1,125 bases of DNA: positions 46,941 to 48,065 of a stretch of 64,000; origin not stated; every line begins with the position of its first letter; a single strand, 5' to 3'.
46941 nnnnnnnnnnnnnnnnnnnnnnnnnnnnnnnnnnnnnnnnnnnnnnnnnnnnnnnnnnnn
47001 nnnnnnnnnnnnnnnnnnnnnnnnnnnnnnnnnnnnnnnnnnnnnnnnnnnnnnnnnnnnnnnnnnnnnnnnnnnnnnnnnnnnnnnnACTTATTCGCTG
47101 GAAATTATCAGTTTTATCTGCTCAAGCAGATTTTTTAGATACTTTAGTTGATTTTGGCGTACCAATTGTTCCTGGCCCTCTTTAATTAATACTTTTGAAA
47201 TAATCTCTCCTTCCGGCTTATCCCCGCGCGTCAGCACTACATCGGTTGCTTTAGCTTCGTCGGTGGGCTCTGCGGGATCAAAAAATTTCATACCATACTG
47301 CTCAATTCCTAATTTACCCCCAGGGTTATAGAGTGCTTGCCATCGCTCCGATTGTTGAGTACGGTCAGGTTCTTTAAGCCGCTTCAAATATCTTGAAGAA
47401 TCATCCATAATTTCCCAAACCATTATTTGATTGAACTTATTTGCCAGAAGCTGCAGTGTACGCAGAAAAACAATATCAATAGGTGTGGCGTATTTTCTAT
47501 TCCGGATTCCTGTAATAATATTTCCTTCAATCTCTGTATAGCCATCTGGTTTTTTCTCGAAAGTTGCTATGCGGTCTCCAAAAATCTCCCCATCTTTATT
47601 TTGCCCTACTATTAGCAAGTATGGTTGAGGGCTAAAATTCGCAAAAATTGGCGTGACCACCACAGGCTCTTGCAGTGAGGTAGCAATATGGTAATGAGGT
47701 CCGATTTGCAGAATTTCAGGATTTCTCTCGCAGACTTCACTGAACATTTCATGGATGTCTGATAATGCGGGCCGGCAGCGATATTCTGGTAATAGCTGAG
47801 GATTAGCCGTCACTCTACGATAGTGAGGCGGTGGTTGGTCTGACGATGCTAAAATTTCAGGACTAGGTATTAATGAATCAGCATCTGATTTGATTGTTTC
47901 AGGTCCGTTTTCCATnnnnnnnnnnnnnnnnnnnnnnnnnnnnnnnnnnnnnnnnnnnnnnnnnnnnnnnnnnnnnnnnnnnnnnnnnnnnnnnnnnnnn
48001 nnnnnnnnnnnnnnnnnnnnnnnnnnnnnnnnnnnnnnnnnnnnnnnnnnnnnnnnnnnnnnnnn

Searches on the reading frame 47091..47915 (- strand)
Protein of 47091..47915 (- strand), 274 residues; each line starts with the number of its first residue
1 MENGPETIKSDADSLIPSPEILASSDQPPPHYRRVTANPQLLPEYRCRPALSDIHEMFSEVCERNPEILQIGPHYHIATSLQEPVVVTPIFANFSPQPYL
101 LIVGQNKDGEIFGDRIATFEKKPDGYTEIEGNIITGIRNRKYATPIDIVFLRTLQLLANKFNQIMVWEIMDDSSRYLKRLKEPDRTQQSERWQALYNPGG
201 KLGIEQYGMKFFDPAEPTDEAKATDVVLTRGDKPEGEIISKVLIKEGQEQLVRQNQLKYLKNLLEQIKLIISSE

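Call 10: search_protein_families(library=pfam, proteins=[window:47091-47915:-], max_evalue=0.01)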
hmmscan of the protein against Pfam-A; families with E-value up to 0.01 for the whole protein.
window:47091-47915:- (274 aa): 0 families

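Call 11: find_related_loci(query=window:47091-47915:-, collection=genome_contigs, flank=4000)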
Query window:47091-47915:- (274 aa) in genome_contigs; peptide patterns used: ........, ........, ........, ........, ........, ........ (x = any residue, [..] = any of these).
87 stretches matched a pattern, but none encodes a relative of the query by tblastn (E <= 1e-3).

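Call 12: find_homologous_proteins(query=window:47091-47915:-, max_evalue=0.001)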
Query window:47091-47915:- (274 aa): 1 proteins with E <= 0.001 among 425 candidates.
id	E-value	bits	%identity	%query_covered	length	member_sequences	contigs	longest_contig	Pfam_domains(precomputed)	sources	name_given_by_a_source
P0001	8.9e-181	617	100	100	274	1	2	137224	-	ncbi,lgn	-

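Call 14: find_encoding_contigs(protein=P0001, flank=3000, max_places=4)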
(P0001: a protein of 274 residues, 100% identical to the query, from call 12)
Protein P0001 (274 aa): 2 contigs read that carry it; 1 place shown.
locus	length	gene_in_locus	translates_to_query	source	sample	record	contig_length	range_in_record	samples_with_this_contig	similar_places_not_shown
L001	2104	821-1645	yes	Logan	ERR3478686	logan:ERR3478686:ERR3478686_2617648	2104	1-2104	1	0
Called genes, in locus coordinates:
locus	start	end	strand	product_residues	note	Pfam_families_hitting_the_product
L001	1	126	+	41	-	?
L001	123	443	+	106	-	-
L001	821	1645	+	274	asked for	-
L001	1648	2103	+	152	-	?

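Call 21: search_protein_representatives(protein=window:47091-47915:-)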
Query: 274 residues. Proteins with E-value up to 0.001 (for the whole library): 62; up to 1e-10: 7; up to 1e-30: 1. The best 62 are listed.
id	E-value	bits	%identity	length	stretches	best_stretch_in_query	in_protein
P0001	2.8e-181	616.8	100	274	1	1-274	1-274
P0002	3.5e-13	65.7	29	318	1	46-270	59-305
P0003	4.3e-13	65.4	24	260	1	35-263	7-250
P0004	2.9e-12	62.7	32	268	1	51-265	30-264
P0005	7.4e-12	61.3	31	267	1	44-227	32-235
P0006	8.7e-12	61.1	32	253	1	67-259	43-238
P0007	6.1e-11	58.3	32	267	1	59-236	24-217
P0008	5.2e-10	55.3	36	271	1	51-213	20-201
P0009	7.3e-10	54.8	29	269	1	81-260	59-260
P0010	3.5e-09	52.6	32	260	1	60-263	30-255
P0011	4.6e-09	52.2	26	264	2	67-180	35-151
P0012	7.8e-09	51.4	28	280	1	19-266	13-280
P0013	1.9e-08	50.2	31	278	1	71-266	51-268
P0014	2.0e-08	50.1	34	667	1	60-210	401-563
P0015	3.8e-08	49.2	34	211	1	101-215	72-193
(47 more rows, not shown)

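Call 48: search_protein_families(library=pfam, alignment_id=A2, max_evalue=1)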
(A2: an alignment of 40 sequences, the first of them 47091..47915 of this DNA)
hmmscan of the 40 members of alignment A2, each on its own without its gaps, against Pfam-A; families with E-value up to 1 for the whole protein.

A. member 1, window:47091-47915:- (274 aa): 0 families

B. families by the number of members that match (of 40 scanned): 25 families
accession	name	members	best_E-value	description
PF00583.31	Acetyltransf_1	2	0.002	Acetyltransferase (GNAT) family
PF11000.13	DUF2840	1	0.00024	Protein of unknown function (DUF2840)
PF05263.17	DUF722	1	0.0029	Protein of unknown function (DUF722)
PF06725.17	3D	1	0.0031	3D domain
PF09345.15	SiaC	1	0.0089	SiaC family regulatory phosphoprotein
PF13508.13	Acetyltransf_7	1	0.01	Acetyltransferase (GNAT) domain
PF05222.21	AlaDh_PNT_N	1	0.013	Alanine dehydrogenase/PNT, N-terminal domain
PF14557.12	AphA_like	1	0.034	Putative AphA-like transcriptional regulator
PF16063.10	DUF4805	1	0.041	Domain of unknown function (DUF4805)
PF00277.23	SAA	1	0.046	Serum amyloid A protein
PF18077.6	DUF5595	1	0.062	Domain of unknown function (DUF5595)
PF13673.13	Acetyltransf_10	1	0.071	Acetyltransferase (GNAT) domain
PF17785.7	PUA_3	1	0.072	PUA-like domain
PF12350.13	CTK3_C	1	0.077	CTD kinase subunit gamma CTK3 C-terminus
PF12167.14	Arm-DNA-bind_2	1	0.081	Arm DNA-binding domain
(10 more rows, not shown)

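Call 57: predict_structure(alignment_id=A2)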
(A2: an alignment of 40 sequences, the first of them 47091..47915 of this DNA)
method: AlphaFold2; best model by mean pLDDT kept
length: 274 residues; sequences in the alignment: 40
mean_pLDDT: 88.9   pTM: 0.86
mean pLDDT of the five models: 88.9, 88.7, 87.8, 86.6, 85.5
residues with pLDDT >= 90: 196; 70-90: 47; 50-70: 26; < 50: 5
segments of 3 or more residues with pLDDT < 50: 1-3
pLDDT, mean of each block of 10 residues (from residue 1): 51 70 67 72 89 94 96 96 97 94 96 97 97 93 97 97 96 71 80 92 93 96 94 92 94 95 95 86
secondary structure, 60 per line:
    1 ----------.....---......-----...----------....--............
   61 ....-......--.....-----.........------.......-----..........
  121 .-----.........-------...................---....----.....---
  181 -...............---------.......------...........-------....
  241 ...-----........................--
elements in order: H11-15 H19-24 H43-46 H49-64 E69-71 E74-78 E84-92 E99-105 E111-121 E127-135 H143-161 E165-168 H173-177 H182-196 E209-212 H219-222 E223-229 E237-243 H249-272

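Call 61: fold_search(model_id=the predicted structure, library=pdb)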
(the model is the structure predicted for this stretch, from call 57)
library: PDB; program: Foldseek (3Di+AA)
matches with E <= 10: 893; with E <= 0.001: 0
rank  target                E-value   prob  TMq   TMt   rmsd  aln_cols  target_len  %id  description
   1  8h6c_G                2.0e-03  0.99  0.22  0.33  12.0       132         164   19  Crystal structure of human GCN5 histone acetyltransferase domain bound with malonyl-CoA (released 2023-05-03)
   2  4orf                  2.0e-03  0.96  0.30  0.27   9.9       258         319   10  cAMP-binding acyltransferase from Mycobacterium smegmatis, mutant R95K (released 2014-04-30)
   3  1qsn_A                2.7e-03  0.98  0.22  0.34  11.7       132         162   13  CRYSTAL STRUCTURE OF TETRAHYMENA GCN5 WITH BOUND COENZYME A AND HISTONE H3 PEPTIDE (released 1999-09-08)
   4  5trm_G                3.3e-03  0.98  0.22  0.34  12.1       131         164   18  Crystal structure of human GCN5 histone acetyltransferase domain (released 2017-12-06)
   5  5trm_O                4.1e-03  0.94  0.21  0.32  12.0       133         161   17  Crystal structure of human GCN5 histone acetyltransferase domain (released 2017-12-06)
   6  5trm_E                4.9e-03  0.98  0.23  0.36  11.9       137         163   18  Crystal structure of human GCN5 histone acetyltransferase domain (released 2017-12-06)
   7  5trm_A                4.9e-03  0.97  0.22  0.34  12.1       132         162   18  Crystal structure of human GCN5 histone acetyltransferase domain (released 2017-12-06)
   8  8h66_F                4.9e-03  0.97  0.22  0.33  12.2       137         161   18  Crystal structure of human GCN5 histone acetyltransferase domain bound with propionyl-CoA (released 2023-05-03)
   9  5trl_E                5.9e-03  0.95  0.22  0.35  11.8       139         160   19  Crystal structure of human GCN5 histone acetyltransferase domain (released 2017-12-06)
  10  5trm_H                6.2e-03  0.96  0.22  0.35  12.1       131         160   18  Crystal structure of human GCN5 histone acetyltransferase domain (released 2017-12-06)
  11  9evq_A                7.5e-03  0.96  0.25  0.31  12.4       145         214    9  Crystal structure of the kinetoplastid kinetochore protein KKT23 acetyltransferase domain from Trypanosoma brucei (released 2024-08-28)
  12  4ava                  7.5e-03  0.85  0.28  0.25   9.6       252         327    9  Crystal structure of protein lysine acetyltransferase Rv0998 from Mycobacterium tuberculosis (released 2012-07-11)
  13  5trm_T                1.1e-02  0.90  0.21  0.32  12.1       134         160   18  Crystal structure of human GCN5 histone acetyltransferase domain (released 2017-12-06)
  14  5trm_M                1.1e-02  0.90  0.22  0.34  12.0       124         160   14  Crystal structure of human GCN5 histone acetyltransferase domain (released 2017-12-06)
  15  6edw_B                1.1e-02  0.89  0.25  0.11  17.4       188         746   12  Crystal structure of Mycobacterium tuberculosis ICL2 in the apo form (released 2019-08-14)
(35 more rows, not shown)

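Call 64: find_homologous_proteins(query=A2, max_evalue=0.00001)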
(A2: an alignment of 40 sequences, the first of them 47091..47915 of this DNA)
Query A2 (40 sequences) (274 aa, profile of the alignment): 3 proteins with E <= 0.00001 among 3278 candidates.
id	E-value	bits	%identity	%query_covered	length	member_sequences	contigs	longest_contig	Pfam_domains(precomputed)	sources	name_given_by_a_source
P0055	2.2e-64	235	25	52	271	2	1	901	-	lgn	-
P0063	4.3e-59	218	26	52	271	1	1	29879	-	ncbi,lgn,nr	ncbi:MAG: hypothetical protein HZA34_04985 [Candidatus Pacebacteria bacterium]|nr:hypothetical prote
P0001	2.6e-57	212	100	100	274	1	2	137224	-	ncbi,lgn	-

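Call 65: find_encoding_contigs(protein=P0063, flank=5000, max_places=3)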
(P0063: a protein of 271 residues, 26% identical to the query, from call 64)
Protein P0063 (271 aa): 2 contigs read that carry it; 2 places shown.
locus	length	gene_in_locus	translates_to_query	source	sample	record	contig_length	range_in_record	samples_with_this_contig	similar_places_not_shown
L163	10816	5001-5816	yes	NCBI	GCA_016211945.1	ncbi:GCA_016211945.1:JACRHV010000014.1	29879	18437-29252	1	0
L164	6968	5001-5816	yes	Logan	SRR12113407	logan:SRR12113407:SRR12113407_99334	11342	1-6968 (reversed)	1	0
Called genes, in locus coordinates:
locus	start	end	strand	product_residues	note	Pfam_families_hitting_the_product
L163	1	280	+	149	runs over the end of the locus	PF00293:NUDIX, PF14815:NUDIX_4 (weak)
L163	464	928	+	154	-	PF00293:NUDIX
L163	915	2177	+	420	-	PF02403:Seryl_tRNA_N, PF00587:tRNA-synt_2b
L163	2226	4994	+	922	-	PF07517:SecA_DEAD, PF01043:SecA_PP_bind, PF21090:P-loop_SecA, PF07516:SecA_SW, PF02810:SEC-C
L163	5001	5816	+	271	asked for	-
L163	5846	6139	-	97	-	PF07659:DUF1599 (weak)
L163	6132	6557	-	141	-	-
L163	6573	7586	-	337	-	-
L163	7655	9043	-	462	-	-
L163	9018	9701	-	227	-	PF00072:Response_reg, PF00486:Trans_reg_C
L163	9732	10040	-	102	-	PF01035:DNA_binding_1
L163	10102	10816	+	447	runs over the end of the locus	?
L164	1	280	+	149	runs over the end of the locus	PF00293:NUDIX, PF14815:NUDIX_4 (weak)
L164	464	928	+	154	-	PF00293:NUDIX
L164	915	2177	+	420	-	PF02403:Seryl_tRNA_N, PF00587:tRNA-synt_2b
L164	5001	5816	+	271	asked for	-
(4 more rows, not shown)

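Call 73: search_solved_structures(query=A2, max_evalue=10, show_alignments=2)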
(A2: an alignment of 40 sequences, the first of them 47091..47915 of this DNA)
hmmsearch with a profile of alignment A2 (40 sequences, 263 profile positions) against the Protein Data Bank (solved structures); distinct sequences matched with E-value up to 10: 6.
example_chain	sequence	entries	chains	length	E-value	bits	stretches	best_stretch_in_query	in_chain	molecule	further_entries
7l1k_A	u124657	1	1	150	0.13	14.4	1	75-144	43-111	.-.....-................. 30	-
5ftx_A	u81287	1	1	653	0.36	12.9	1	47-94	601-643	SURFACE LAYER PROTEIN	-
9mgs_A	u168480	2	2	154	1.6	10.8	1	72-141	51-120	Aminoglycoside acetyltransferase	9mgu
5jtf_A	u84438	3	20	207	1.8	10.6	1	68-131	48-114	Putative Phosphinothricin N-acetyltransferase | Phosphinothricin N-acetyltransferase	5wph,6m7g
4jxq_A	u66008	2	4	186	2.2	10.4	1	75-120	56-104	Acetyltransferase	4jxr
4uie_A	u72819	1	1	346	2.5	10.2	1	47-94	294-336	SURFACE LAYER PROTEIN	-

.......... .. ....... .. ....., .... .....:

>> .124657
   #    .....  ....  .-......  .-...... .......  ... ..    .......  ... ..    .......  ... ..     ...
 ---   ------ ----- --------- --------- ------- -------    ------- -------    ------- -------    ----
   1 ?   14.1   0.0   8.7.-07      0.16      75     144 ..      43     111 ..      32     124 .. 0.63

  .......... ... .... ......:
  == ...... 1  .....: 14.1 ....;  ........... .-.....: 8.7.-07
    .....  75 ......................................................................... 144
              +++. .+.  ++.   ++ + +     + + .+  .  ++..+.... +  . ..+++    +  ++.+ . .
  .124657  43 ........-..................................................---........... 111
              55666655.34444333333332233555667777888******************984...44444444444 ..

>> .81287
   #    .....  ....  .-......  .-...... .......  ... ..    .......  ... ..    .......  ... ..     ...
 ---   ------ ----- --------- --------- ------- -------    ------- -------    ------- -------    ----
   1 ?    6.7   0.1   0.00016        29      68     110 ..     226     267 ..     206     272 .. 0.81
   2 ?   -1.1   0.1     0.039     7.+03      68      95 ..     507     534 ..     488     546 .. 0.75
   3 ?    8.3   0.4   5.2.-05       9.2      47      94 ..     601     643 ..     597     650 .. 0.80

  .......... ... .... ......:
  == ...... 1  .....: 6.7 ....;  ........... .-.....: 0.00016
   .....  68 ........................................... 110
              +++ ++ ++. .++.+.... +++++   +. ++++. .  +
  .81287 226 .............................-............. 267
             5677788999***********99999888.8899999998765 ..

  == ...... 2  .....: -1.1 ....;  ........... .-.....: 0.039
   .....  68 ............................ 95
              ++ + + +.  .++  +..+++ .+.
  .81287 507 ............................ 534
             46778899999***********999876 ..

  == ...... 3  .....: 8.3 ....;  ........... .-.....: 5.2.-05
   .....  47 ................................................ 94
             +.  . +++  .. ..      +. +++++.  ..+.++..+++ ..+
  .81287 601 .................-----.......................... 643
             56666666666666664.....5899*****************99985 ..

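Call 89: search_protein_families(library=ncbifam, alignment_id=A2, max_evalue=0.1)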
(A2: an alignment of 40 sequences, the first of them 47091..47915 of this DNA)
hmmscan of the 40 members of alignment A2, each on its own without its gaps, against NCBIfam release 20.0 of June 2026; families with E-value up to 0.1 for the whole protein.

A. member 1, window:47091-47915:- (274 aa): 0 families

B. families by the number of members that match (of 40 scanned): 13 families
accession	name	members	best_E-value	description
NF041881.1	PTPDL_fam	1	0.013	PTPDL family protein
NF000487.1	stat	1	0.026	streptothricin N-acetyltransferase STAT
TIGR01670.1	KdsC-phosphatas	1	0.029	3-deoxy-D-manno-octulosonate 8-phosphate phosphatase, YrbI family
NF008570.0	PRK11522.1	1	0.03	putrescine aminotransferase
TIGR01621.1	RluA-like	1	0.035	TIGR01621 family pseudouridine synthase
NF052252.1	flav_redu_LuxG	1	0.061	flavin mononucleotide reductase LuxG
NF003989.0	PRK05472.1-3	1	0.064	redox-sensing transcriptional repressor Rex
NF009728.0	PRK13254.1-2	1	0.064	cytochrome c maturation protein CcmE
TIGR03209.1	P21_Cbot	1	0.065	botulinum neurotoxin transcription-activating sigma factor BotR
TIGR03598.1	GTPase_YsxC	1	0.071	ribosome biogenesis GTP-binding protein YihA/YsxC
TIGR01575.1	rimI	1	0.074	ribosomal protein S18-alanine N-acetyltransferase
NF047367.1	redox_TF_RrpA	1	0.083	MarR family transcription factor RrpA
NF040503.1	resist_ArsN1a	1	0.085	arsinothricin resistance N-acetyltransferase ArsN1 family A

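Call 90: search_protein_families(library=padloc, alignment_id=A2, max_evalue=0.1)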
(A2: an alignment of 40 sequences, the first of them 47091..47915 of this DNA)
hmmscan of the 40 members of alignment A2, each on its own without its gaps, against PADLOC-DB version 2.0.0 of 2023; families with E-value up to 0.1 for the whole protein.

A. member 1, window:47091-47915:- (274 aa): 0 families

B. families by the number of members that match (of 40 scanned): 0 families
